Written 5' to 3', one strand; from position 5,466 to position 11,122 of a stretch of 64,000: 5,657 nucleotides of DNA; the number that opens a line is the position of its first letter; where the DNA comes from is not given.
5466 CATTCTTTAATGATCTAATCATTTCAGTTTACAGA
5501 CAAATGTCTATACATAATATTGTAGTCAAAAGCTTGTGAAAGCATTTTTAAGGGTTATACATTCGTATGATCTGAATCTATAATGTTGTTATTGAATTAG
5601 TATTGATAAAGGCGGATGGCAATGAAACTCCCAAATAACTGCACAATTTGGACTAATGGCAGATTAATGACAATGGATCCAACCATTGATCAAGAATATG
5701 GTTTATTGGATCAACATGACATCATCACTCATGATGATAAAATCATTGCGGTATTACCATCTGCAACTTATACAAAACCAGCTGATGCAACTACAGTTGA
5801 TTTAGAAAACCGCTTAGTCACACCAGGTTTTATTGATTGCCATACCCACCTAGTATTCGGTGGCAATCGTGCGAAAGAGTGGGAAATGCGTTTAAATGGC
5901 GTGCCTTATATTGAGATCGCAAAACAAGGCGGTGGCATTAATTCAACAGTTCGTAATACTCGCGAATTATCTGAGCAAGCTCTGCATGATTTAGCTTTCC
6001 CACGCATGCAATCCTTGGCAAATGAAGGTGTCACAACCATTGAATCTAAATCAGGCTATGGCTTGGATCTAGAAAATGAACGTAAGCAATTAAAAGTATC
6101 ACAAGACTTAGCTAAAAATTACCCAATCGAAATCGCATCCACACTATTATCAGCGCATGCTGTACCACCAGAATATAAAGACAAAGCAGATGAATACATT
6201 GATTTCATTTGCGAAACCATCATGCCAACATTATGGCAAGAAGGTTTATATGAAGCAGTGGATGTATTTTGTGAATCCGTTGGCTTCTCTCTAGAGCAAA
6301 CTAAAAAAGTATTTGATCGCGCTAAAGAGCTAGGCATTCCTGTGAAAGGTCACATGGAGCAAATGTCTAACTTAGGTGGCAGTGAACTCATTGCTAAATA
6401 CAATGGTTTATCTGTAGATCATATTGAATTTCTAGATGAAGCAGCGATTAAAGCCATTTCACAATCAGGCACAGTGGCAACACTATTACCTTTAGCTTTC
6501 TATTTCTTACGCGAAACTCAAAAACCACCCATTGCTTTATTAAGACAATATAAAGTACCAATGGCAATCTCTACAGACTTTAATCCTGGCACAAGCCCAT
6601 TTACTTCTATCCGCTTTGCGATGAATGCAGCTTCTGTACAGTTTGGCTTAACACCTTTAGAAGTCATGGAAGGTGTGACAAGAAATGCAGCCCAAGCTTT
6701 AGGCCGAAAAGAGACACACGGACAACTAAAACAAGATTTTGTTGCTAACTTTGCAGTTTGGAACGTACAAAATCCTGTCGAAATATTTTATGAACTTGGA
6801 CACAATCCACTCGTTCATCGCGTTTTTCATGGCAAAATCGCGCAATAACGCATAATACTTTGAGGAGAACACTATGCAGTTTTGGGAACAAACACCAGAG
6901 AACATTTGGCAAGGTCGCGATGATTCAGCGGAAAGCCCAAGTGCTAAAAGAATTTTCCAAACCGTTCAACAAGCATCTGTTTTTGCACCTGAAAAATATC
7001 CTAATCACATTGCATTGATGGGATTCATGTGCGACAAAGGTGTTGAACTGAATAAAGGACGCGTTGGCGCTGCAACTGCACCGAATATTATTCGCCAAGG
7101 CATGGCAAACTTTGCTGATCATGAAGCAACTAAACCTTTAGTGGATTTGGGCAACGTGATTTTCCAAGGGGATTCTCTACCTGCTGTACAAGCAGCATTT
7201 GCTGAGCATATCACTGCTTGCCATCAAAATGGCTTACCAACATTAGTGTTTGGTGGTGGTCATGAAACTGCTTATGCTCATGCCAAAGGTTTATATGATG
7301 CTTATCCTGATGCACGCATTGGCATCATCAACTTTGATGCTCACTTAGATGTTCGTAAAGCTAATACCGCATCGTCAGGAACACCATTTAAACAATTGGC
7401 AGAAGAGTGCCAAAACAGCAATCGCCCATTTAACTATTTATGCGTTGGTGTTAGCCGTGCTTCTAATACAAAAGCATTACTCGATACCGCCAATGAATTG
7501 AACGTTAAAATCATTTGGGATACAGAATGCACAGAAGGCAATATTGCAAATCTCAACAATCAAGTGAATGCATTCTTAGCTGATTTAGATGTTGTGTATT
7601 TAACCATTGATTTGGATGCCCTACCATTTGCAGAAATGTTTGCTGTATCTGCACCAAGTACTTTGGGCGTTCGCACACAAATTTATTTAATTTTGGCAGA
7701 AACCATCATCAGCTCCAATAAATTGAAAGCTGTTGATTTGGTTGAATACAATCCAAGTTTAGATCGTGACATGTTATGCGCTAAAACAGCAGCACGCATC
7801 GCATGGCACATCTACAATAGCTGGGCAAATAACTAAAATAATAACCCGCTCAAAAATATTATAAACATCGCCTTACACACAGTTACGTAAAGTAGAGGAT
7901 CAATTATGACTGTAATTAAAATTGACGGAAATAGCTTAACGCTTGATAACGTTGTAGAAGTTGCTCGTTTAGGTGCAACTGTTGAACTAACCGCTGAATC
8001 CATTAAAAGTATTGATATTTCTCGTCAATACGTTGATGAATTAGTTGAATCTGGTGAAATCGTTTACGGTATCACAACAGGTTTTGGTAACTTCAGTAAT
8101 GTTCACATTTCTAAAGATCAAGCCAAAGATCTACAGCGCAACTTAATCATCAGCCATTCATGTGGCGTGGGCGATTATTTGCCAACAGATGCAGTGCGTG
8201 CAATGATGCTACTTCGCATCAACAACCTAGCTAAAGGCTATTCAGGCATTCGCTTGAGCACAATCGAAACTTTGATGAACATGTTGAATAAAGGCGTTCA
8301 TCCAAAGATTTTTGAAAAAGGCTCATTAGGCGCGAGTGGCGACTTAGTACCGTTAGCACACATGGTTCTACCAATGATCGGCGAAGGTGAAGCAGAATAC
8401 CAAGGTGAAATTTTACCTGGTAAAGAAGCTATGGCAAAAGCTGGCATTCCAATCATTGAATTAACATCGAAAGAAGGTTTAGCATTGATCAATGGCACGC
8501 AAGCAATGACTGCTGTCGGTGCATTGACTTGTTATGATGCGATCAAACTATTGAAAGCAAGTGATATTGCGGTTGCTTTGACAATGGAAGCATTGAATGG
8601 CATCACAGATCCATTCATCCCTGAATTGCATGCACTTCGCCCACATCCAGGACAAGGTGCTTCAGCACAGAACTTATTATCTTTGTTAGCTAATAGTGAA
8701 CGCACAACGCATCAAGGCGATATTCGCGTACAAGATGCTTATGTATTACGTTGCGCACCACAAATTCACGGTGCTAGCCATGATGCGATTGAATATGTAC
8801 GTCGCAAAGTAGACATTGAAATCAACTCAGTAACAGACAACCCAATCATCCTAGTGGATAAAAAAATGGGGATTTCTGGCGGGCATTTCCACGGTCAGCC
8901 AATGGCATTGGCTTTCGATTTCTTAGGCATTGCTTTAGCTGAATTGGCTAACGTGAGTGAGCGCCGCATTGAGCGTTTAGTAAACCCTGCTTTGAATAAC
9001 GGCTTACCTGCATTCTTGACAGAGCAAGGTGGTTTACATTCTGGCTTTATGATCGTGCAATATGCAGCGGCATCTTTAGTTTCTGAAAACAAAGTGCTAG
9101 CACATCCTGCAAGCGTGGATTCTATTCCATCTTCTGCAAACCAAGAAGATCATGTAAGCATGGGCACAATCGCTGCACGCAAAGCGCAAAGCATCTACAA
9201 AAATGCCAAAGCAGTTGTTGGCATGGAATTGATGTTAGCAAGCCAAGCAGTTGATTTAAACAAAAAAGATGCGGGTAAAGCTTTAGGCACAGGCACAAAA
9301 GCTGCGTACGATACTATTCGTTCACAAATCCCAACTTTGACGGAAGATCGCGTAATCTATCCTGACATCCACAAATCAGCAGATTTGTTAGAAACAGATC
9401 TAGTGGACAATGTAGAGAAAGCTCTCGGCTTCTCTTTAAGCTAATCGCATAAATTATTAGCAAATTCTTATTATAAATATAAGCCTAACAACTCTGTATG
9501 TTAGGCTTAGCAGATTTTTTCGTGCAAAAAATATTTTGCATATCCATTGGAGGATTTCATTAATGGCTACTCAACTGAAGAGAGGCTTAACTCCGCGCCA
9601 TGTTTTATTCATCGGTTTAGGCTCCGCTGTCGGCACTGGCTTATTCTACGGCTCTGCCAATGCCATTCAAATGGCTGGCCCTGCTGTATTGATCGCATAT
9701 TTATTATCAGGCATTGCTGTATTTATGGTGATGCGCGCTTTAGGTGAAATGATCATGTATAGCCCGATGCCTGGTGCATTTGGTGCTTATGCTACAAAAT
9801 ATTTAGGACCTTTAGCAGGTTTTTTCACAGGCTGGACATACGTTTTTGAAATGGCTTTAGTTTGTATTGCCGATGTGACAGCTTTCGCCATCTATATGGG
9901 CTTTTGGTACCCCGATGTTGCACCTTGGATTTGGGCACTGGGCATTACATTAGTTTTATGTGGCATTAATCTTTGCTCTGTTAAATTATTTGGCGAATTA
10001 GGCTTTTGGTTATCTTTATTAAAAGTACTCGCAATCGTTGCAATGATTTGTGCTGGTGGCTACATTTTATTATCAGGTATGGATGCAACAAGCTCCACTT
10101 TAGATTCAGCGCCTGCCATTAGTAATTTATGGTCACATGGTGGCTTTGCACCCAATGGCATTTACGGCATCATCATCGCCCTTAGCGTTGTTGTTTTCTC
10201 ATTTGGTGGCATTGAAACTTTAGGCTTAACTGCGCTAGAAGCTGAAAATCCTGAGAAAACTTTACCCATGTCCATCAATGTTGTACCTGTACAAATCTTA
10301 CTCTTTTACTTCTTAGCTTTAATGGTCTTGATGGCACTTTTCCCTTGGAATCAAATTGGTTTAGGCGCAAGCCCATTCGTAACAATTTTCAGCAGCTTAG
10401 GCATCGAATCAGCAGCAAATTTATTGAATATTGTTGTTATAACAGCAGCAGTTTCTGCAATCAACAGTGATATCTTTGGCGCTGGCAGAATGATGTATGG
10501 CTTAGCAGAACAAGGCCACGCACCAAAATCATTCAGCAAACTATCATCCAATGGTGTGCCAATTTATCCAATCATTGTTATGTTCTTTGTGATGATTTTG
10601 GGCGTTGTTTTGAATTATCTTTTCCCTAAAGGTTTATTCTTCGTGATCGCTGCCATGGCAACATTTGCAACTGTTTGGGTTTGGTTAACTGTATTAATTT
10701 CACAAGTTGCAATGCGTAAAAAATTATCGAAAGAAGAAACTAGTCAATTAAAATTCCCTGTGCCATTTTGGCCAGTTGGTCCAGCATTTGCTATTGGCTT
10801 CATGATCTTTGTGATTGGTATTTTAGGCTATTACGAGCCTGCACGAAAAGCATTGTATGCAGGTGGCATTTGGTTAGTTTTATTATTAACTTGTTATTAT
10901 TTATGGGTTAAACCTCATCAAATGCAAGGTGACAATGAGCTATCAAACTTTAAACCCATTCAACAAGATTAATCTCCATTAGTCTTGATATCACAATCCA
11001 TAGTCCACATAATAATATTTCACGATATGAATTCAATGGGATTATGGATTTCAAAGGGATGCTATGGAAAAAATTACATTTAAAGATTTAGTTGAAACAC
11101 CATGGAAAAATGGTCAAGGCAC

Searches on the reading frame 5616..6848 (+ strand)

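Call 49: search_protein_families(library=pfam, proteins=[window:5616-6848:+], max_evalue=0.00001)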
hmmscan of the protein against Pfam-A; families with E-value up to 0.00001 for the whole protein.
window:5616-6848:+ (410 aa): 2 families
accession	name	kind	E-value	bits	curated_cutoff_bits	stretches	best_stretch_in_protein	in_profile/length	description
PF07969.17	Amidohydro_3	-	2.1e-16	60.9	29.7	2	119-390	153-451/472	Amidohydrolase family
PF01979.26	Amidohydro_1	-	3.6e-16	59.8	25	1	67-404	1-339/345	Amidohydrolase family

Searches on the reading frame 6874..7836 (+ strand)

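Call 49: search_protein_families(library=pfam, proteins=[window:6874-7836:+], max_evalue=0.00001)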
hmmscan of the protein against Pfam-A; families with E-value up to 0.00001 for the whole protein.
window:6874-7836:+ (320 aa): 1 family
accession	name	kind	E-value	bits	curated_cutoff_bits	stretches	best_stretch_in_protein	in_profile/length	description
PF00491.26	Arginase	-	1.4e-45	156.3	22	1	45-313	2-277/280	Arginase family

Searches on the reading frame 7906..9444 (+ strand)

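Call 49: search_protein_families(library=pfam, proteins=[window:7906-9444:+], max_evalue=0.00001)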
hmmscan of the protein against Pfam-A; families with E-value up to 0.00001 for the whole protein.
window:7906-9444:+ (512 aa): 1 family
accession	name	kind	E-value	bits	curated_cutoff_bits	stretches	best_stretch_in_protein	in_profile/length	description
PF00221.24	Lyase_aromatic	-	3.1e-200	666.2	27.3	1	11-472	1-465/466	Aromatic amino acid lyase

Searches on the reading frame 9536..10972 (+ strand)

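Call 49: search_protein_families(library=pfam, proteins=[window:9536-10972:+], max_evalue=0.00001)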
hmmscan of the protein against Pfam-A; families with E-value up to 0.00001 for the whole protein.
window:9536-10972:+ (478 aa): 2 families
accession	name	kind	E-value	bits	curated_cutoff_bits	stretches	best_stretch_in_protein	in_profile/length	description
PF00324.27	AA_permease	-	7.9e-105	351.7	24.6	1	22-460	1-463/470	Amino acid permease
PF13520.12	AA_permease_2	-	2.7e-33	116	27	1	22-443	5-416/427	Amino acid permease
